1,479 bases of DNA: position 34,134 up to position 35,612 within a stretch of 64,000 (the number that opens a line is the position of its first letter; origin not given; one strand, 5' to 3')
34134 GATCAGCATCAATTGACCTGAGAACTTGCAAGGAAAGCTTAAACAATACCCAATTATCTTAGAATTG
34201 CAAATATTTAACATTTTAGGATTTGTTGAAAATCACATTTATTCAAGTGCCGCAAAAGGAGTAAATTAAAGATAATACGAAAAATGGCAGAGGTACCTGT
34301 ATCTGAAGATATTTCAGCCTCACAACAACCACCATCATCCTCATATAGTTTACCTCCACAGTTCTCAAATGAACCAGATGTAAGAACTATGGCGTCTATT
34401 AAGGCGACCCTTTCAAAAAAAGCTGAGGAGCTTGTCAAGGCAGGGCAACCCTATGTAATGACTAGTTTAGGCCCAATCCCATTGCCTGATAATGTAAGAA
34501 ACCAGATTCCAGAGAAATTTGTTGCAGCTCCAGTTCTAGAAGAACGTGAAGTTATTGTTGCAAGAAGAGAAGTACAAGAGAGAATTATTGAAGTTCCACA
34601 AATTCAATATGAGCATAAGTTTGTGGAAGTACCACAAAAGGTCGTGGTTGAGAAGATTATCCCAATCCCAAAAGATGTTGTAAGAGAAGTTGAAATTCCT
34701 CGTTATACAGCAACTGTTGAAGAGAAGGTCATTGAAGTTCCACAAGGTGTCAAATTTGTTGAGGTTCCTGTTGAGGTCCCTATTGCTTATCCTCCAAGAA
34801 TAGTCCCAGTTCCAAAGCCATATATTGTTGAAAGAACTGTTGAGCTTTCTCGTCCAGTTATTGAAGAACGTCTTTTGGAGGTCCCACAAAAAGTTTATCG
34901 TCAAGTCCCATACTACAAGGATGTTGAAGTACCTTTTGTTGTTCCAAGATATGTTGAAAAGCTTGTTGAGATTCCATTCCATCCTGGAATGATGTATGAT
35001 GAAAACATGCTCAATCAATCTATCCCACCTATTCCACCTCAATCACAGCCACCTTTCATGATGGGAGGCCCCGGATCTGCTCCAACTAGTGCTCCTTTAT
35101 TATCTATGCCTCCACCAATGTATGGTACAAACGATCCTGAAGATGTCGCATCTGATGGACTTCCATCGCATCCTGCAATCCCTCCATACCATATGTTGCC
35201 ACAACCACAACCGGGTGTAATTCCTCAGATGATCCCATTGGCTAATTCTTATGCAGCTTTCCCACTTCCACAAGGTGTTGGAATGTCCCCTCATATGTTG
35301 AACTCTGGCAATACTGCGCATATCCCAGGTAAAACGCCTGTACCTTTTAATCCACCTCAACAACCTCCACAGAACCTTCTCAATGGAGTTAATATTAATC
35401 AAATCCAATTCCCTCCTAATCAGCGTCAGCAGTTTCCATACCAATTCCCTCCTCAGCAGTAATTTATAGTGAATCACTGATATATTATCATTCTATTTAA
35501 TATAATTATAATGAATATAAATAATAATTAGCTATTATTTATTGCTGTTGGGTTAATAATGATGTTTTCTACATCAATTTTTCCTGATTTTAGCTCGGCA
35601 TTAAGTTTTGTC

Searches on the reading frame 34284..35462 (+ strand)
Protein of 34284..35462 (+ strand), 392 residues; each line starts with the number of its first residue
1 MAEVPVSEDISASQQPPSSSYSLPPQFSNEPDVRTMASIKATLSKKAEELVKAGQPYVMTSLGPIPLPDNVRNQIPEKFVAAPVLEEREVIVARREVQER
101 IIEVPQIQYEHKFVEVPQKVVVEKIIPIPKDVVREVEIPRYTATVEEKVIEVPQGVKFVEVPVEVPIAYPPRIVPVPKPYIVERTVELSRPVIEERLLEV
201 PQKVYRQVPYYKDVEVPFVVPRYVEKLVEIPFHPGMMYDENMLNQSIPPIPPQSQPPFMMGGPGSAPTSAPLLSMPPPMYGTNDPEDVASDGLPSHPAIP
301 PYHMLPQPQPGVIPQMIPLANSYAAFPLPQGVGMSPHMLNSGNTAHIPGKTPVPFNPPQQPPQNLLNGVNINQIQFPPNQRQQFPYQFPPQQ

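Call 58: search_protein_families(library=pfam, proteins=[window:34284-35462:+], max_evalue=0.001)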
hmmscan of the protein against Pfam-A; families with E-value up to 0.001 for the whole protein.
window:34284-35462:+ (392 aa): 1 family
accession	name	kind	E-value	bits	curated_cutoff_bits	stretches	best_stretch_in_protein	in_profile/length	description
PF12314.13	IMCp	-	7.8e-19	68.2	21.1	2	135-223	8-94/94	Inner membrane complex protein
